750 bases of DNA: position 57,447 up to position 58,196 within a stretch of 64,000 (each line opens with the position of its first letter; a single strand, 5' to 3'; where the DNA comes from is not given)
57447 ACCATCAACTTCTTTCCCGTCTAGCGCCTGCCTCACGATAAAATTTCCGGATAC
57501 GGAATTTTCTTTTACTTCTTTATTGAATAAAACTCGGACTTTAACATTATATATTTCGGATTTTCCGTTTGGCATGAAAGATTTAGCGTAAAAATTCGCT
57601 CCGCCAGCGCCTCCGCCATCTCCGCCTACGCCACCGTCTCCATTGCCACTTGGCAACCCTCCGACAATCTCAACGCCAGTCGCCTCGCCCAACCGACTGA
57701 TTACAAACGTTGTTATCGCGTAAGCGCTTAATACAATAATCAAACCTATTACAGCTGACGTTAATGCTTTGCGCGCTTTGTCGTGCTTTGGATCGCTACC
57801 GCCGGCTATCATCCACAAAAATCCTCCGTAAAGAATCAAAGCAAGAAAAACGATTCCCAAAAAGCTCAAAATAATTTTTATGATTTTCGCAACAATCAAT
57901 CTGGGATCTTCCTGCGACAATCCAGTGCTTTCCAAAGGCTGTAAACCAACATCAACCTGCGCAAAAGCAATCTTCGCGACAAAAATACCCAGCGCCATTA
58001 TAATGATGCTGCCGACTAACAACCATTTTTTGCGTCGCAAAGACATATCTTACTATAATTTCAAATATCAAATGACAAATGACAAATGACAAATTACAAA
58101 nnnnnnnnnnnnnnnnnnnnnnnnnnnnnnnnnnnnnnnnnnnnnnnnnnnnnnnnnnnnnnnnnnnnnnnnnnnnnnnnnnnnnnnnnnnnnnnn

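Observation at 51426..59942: Tandem surface-protein genes (2206 aa and 613 aa) sharing an N-terminal double-TM pilin-like module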

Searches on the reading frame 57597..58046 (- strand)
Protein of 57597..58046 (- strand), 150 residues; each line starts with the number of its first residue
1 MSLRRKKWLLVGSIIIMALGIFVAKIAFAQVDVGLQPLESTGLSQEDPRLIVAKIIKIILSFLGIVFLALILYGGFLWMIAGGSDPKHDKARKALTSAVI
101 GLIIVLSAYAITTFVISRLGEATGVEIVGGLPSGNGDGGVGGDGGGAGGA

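Call 3: search_protein_families(library=pfam, proteins=[window:57597-58046:-], max_evalue=1)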
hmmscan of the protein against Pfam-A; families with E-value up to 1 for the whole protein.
window:57597-58046:- (150 aa): 8 families
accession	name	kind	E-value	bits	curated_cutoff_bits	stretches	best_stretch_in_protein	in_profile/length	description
PF18895.5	T4SS_pilin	-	3.8e-08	33.7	26.6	1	54-115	11-71/71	Type IV secretion system pilin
PF00689.26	Cation_ATPase_C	-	0.00082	19.6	27.3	2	2-41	114-153/175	Cation transporting ATPase, C-terminus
PF02322.20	Cyt_bd_oxida_II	-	0.0011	18.9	35.6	1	11-115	119-211/302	Cytochrome bd terminal oxidase subunit II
PF06664.17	WLS-like_TM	-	0.034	13.9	28.3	1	5-117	111-213/247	Wntless-like, transmembrane domain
PF03631.20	Virul_fac_BrkB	-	0.065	13.3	33.7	1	13-120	122-219/259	Virulence factor BrkB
PF05987.18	DUF898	-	0.073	12.6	28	1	52-117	177-242/336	Bacterial protein of unknown function (DUF898)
PF05545.16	FixQ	-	0.12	12.7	29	1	62-91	12-41/49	Cbb3-type cytochrome oxidase component FixQ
PF04290.18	DctQ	-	0.59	10.5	28.3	1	52-118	61-125/132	Tripartite ATP-independent periplasmic transporters, DctQ component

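Call 4: search_protein_families(library=ncbifam, proteins=[window:57597-58046:-], max_evalue=1)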
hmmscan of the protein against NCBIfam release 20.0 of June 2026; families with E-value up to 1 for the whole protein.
window:57597-58046:- (150 aa): 7 families
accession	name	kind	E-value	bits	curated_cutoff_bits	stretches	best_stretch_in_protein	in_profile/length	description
NF045849.1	ICE_MMCAP2_0565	equivalog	1.6e-05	24.5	40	1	52-117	13-78/80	Mbov_0395 family pilin-like conjugal transfer protein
TIGR03340.1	phn_DUF6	hypoth_equivalog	0.016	14.9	288.15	1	59-121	176-237/281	phosphonate utilization associated putative membrane protein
NF033218.1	anchor_AmaP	equivalog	0.029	14.2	55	1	53-116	2-67/166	alkaline shock response membrane anchor protein AmaP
NF011179.0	PRK14584.1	equivalog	0.18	11.9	180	1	48-113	14-74/153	poly-beta-1,6-N-acetyl-D-glucosamine biosynthesis protein PgaD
NF045739.1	MPN157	domain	0.2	11.7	150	1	3-71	18-87/141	MPN157 family protein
NF052650.1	YknW_fam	equivalog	0.2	11.1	110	1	4-81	32-108/213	YknW family membrane protein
NF004285.1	PRK05696.1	equivalog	0.36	10.6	179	1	58-94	21-55/171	flagellar basal body-associated protein FliL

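Call 22: find_homologous_proteins(query=window:57642-58046:-)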
Query window:57642-58046:- (135 aa): 106 proteins with E <= 0.001 among 139 candidates.
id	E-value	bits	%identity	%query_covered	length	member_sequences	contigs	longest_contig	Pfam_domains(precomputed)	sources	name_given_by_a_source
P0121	4.1e-46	174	68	94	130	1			PF18895.6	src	-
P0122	1.7e-23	101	58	73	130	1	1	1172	PF18895.6,PF04956.19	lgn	-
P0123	2.5e-23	100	58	73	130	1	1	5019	PF18895.6,PF04956.19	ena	-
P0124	4.6e-23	99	58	73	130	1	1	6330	PF18895.6,PF04956.19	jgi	-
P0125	2.5e-22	97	50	89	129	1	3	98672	PF18895.6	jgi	-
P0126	3.9e-22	96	50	84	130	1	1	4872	PF18895.6,PF04956.19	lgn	-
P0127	4.5e-22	96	56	73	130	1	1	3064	PF18895.6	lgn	-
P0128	6.1e-21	93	56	71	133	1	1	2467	PF18895.6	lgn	-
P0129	1.0e-20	92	54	62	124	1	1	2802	PF18895.6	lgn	-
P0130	1.4e-20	91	51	74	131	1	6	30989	PF18895.6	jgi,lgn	-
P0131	3.5e-20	90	51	73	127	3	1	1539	PF18895.6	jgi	jgi:hypothetical protein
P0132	3.8e-20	90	53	59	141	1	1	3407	PF18895.6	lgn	-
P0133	9.0e-20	89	53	59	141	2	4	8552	PF18895.6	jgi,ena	-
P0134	9.5e-20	89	54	76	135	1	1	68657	PF18895.6,PF04956.19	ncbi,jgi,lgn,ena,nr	ncbi:pilin [Patescibacteria group bacterium]|nr:pilin [Patescibacteria group bacterium]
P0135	1.7e-19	88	49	72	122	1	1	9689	PF18895.6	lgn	-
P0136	4.5e-19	87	60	54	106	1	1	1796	PF18895.6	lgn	-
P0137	5.3e-19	86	44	90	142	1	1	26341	PF18895.6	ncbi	ncbi:MAG: hypothetical protein V1891_00850 [bacterium]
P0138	6.4e-19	86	53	77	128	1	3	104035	PF18895.6,PF04956.19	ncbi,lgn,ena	-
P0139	8.1e-19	86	43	89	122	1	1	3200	PF18895.6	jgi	jgi:hypothetical protein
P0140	1.8e-18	85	62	51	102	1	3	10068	PF18895.6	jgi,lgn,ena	-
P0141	2.4e-18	84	54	60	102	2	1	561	PF18895.6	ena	-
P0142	4.0e-18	84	53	64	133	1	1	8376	PF18895.6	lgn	-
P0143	4.3e-18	83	44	87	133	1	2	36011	PF18895.6,PF04956.19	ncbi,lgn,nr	ncbi:MAG: hypothetical protein KBB55_00260 [Candidatus Buchananbacteria bacterium]|nr:hypothetical p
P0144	6.8e-18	83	51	70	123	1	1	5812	PF18895.6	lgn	-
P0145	7.7e-18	83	52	68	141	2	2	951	PF18895.6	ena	-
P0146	8.3e-18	82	45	93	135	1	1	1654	PF18895.6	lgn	-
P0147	1.1e-17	82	51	71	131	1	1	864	PF18895.6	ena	-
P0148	1.1e-17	82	46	66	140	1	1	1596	PF18895.6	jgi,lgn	jgi:amino acid transporter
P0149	1.7e-17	82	50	64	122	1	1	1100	PF18895.6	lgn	-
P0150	1.8e-17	81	47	76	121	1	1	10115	PF18895.6,PF04956.19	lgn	-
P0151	1.9e-17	81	51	71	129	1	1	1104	PF18895.6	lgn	-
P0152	2.1e-17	81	55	56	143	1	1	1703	PF18895.6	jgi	jgi:hypothetical protein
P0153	2.3e-17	81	49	71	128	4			PF18895.6,PF04956.19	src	-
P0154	2.3e-17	81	56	58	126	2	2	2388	PF18895.6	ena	-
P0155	2.4e-17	81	51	64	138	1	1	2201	PF18895.6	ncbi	-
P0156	2.6e-17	81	52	59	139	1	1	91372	PF18895.6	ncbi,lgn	-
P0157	2.8e-17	81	51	59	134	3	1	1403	PF18895.6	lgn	-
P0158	3.0e-17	81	44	76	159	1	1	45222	PF18895.6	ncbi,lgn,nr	ncbi:MAG: pilin [Patescibacteria group bacterium]|nr:pilin [Patescibacteria group bacterium]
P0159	3.4e-17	81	52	59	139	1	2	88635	PF18895.6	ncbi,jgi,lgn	jgi:hypothetical protein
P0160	3.5e-17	80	58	60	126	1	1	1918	PF18895.6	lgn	-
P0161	4.9e-17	80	48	75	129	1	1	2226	PF18895.6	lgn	-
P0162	6.8e-17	80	52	64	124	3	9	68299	PF18895.6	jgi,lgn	jgi:hypothetical protein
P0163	6.9e-17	80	44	73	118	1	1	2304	PF18895.6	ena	-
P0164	7.0e-17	80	54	63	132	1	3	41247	PF18895.6,PF04956.19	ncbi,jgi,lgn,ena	-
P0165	7.6e-17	79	58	51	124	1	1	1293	PF18895.6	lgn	-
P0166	1.0e-16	79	50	71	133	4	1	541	PF18895.6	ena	-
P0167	1.0e-16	79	55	63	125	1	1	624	PF18895.6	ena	-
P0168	1.0e-16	79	43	83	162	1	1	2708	PF18895.6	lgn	-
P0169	2.3e-16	78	44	67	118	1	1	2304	PF18895.6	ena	-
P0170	2.7e-16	78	44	81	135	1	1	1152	PF18895.6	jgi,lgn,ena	-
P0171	2.9e-16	78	43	92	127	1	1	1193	PF18895.6,PF04956.19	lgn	-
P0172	5.9e-16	77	44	95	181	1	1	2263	PF18895.6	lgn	-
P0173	7.4e-16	76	46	77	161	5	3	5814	PF18895.6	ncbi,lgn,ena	ncbi:MAG: hypothetical protein AAB793_03465 [Patescibacteria group bacterium]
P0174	7.4e-16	76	45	81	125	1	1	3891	PF18895.6,PF04956.19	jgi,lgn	-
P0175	1.0e-15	76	51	59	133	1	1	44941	PF18895.6,PF04956.19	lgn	-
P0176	1.2e-15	76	56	56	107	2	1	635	PF18895.6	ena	-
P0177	1.5e-15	75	53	59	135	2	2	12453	PF18895.6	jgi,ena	-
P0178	1.6e-15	75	51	62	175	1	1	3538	PF18895.6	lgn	-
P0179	1.9e-15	75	64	49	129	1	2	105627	PF18895.6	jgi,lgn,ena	jgi:hypothetical protein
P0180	3.3e-15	74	54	66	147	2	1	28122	PF18895.6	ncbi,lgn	-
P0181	3.7e-15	74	54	60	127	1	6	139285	PF18895.6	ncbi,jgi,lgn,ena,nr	ncbi:TPA: hypothetical protein DF272_00495 [Candidatus Falkowbacteria bacterium]|nr:hypothetical pro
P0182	5.1e-15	73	51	64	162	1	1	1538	PF18895.6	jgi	-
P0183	7.3e-15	73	47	70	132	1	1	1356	PF18895.6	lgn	-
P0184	9.3e-15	73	63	48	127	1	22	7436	PF18895.6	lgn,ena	-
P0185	9.9e-15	73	58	59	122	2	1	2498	PF18895.6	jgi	jgi:hypothetical protein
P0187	1.3e-14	72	43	78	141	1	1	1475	PF18895.6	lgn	-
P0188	1.4e-14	72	62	48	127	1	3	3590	PF18895.6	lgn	-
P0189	1.6e-14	72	46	65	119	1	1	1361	PF18895.6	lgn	-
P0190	1.9e-14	72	44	71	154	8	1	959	PF18895.6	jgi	-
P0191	2.3e-14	71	49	59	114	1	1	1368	PF18895.6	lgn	-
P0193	3.3e-14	71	42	84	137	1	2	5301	PF18895.6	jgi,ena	jgi:TRAP-type C4-dicarboxylate transport system permease small subunit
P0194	3.4e-14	71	48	66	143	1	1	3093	PF18895.6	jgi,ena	-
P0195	3.6e-14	71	52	51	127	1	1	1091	PF18895.6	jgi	jgi:hypothetical protein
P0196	4.7e-14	70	52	57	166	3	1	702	PF18895.6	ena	-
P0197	4.8e-14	70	55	57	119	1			PF18895.6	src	-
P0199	5.1e-14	70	56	41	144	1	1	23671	PF18895.6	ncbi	-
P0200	5.2e-14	70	53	52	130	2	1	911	PF18895.6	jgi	-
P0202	6.2e-14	70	56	51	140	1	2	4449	PF18895.6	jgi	-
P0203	6.4e-14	70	53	57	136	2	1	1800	PF18895.6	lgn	-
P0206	1.2e-13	69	46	61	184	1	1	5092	PF18895.6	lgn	-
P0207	1.2e-13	69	33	70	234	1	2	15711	PF18895.6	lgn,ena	-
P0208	1.5e-13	69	62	49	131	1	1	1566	PF18895.6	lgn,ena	-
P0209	4.4e-13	67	51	50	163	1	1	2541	PF18895.6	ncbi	-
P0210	5.6e-13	67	41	75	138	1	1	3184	PF18895.6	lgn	-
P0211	6.1e-13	67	45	58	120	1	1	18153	PF18895.6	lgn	-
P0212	1.3e-12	66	42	72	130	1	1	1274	PF18895.6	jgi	jgi:predicted permease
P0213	3.2e-12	64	51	64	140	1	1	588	PF18895.6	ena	-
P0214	5.0e-12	64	49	51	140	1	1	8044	PF18895.6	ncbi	-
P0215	6.2e-12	64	40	72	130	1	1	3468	PF18895.6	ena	-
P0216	6.8e-12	63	43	61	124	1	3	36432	PF18895.6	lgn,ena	-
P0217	1.8e-11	62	43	59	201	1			PF18895.6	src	-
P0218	1.9e-11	62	36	56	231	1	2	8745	PF18895.6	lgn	-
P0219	1.2e-10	59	39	79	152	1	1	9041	PF18895.6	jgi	jgi:hypothetical protein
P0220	1.5e-10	59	55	38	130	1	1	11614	PF18895.6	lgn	-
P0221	2.1e-10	59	46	51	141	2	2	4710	PF18895.6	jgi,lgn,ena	-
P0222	6.3e-10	57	46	51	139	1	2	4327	PF18895.6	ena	-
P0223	8.0e-10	57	46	51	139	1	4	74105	PF18895.6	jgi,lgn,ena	-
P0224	1.1e-9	56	46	51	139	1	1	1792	PF18895.6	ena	-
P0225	1.7e-9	56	46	51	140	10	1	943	PF18895.6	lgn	-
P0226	1.9e-9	55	39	84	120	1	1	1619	PF18895.6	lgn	-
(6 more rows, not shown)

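Call 48: find_encoding_contigs(protein=P0181, flank=10000, max_places=1)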
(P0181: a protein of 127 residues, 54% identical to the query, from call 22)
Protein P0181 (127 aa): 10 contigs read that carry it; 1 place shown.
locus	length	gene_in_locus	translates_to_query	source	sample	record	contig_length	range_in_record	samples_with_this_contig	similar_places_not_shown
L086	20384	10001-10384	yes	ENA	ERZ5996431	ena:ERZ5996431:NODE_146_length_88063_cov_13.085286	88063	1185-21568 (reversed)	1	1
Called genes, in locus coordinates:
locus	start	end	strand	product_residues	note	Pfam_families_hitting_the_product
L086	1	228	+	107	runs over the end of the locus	-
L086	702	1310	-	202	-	PF20108:DUF6498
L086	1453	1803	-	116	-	-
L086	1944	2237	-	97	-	-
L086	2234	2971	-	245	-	-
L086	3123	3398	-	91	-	-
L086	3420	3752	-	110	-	-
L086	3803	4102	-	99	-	-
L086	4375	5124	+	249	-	PF01978:TrmB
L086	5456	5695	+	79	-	-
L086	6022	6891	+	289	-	PF00483:NTP_transferase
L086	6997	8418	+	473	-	PF01547:SBP_bac_1, PF13416:SBP_bac_8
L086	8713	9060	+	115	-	PF18895:T4SS_pilin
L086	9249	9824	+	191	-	PF18895:T4SS_pilin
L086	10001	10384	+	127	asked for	PF18895:T4SS_pilin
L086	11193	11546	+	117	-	PF18895:T4SS_pilin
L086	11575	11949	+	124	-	PF04956:TrbC (weak), PF18895:T4SS_pilin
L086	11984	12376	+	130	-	PF18895:T4SS_pilin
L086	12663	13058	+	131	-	PF04956:TrbC (faint), PF18895:T4SS_pilin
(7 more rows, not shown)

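Call 49: find_encoding_contigs(protein=P0134, flank=10000, max_places=1)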
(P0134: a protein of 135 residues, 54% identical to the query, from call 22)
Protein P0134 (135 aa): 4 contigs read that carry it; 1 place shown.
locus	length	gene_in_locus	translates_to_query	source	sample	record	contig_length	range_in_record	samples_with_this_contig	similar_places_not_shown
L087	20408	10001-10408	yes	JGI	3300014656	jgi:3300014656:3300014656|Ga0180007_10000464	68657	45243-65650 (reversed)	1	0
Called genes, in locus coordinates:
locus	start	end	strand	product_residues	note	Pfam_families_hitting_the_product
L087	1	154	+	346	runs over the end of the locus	PF07143:AttH, PF17186:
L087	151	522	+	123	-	-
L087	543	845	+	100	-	-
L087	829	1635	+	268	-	-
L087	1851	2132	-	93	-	-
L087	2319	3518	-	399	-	PF01136:Peptidase_U32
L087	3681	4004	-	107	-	-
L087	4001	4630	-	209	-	PF01966:HD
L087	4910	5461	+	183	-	PF01797:Y1_Tnp (faint)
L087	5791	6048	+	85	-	-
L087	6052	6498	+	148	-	-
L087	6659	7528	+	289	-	PF00483:NTP_transferase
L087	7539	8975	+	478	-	PF01547:SBP_bac_1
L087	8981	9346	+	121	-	PF18895:T4SS_pilin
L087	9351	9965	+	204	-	PF18895:T4SS_pilin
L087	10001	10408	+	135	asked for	PF04956:TrbC (weak), PF18895:T4SS_pilin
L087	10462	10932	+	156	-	PF18895:T4SS_pilin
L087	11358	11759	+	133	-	PF04956:TrbC (weak), PF18895:T4SS_pilin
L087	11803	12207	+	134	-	PF18895:T4SS_pilin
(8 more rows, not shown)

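Call 50: find_encoding_contigs(protein=P0125, flank=10000, max_places=1)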
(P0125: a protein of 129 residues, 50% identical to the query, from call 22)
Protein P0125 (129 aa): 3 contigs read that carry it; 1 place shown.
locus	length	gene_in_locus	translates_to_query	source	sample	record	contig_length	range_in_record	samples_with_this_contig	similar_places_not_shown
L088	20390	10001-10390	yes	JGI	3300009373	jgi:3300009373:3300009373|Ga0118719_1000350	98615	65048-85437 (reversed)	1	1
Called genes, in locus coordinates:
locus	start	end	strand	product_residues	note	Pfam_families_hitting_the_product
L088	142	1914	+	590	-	PF25954:Beta-barrel_RND_2 (faint), PF25989:YknX_C (weak)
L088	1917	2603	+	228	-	PF00005:ABC_tran, PF13238:AAA_18 (faint), PF13304:AAA_21 (faint), PF02463:SMC_N (weak)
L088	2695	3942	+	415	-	PF12704:MacB_PCD, PF02687:FtsX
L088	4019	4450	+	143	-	PF13419:HAD_2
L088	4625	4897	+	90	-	PF00076:RRM_1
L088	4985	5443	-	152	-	-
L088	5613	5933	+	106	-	-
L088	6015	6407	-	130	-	PF06210:DUF1003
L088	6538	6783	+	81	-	-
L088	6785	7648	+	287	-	PF00483:NTP_transferase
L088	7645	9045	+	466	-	PF01547:SBP_bac_1, PF13416:SBP_bac_8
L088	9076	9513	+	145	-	PF18895:T4SS_pilin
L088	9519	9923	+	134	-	PF18895:T4SS_pilin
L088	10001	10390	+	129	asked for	PF18895:T4SS_pilin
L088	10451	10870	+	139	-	PF18895:T4SS_pilin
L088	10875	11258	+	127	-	PF18895:T4SS_pilin (weak)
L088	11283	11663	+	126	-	PF18895:T4SS_pilin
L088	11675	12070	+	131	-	PF18895:T4SS_pilin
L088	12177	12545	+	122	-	PF04956:TrbC (weak), PF18895:T4SS_pilin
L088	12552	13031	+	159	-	PF18895:T4SS_pilin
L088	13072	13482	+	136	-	PF18895:T4SS_pilin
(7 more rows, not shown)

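Call 81: search_protein_representatives(protein=window:57642-58046:-)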
Query: 135 residues. Proteins with E-value up to 0.001 (for the whole library): 24520; up to 1e-10: 7644; up to 1e-30: 9. The best 150 are listed.
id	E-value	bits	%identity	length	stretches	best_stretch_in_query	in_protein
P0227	3.7e-74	263.0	100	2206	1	1-135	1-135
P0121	1.3e-46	174.0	67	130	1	2-127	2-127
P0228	1.1e-35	138.6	58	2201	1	5-130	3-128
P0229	2.9e-35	137.3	45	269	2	33-122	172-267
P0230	8.3e-35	135.8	46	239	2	39-123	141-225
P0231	6.6e-34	132.9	46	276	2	45-125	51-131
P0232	5.4e-33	129.9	41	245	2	33-121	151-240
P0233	4.6e-31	123.7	48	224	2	51-121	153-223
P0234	4.7e-31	123.7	47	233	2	49-121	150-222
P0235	1.2e-30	122.4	31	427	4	28-116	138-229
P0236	1.4e-30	122.1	41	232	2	41-121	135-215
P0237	1.6e-30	121.9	38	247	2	5-123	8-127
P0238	2.6e-30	121.3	44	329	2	41-131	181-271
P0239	4.4e-30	120.5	38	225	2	40-124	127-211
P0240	1.4e-29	118.9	34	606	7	66-117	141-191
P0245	8.5e-28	113.1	50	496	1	4-132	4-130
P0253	1.2e-26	109.4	50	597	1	6-134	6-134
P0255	2.8e-26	108.2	49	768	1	1-126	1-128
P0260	3.3e-25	104.8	30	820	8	55-117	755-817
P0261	3.6e-25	104.7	45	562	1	10-124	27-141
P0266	6.8e-25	103.7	50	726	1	6-124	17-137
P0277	2.1e-24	102.2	52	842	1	5-120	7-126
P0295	2.1e-23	99.0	46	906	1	14-126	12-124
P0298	2.5e-23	98.7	48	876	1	17-125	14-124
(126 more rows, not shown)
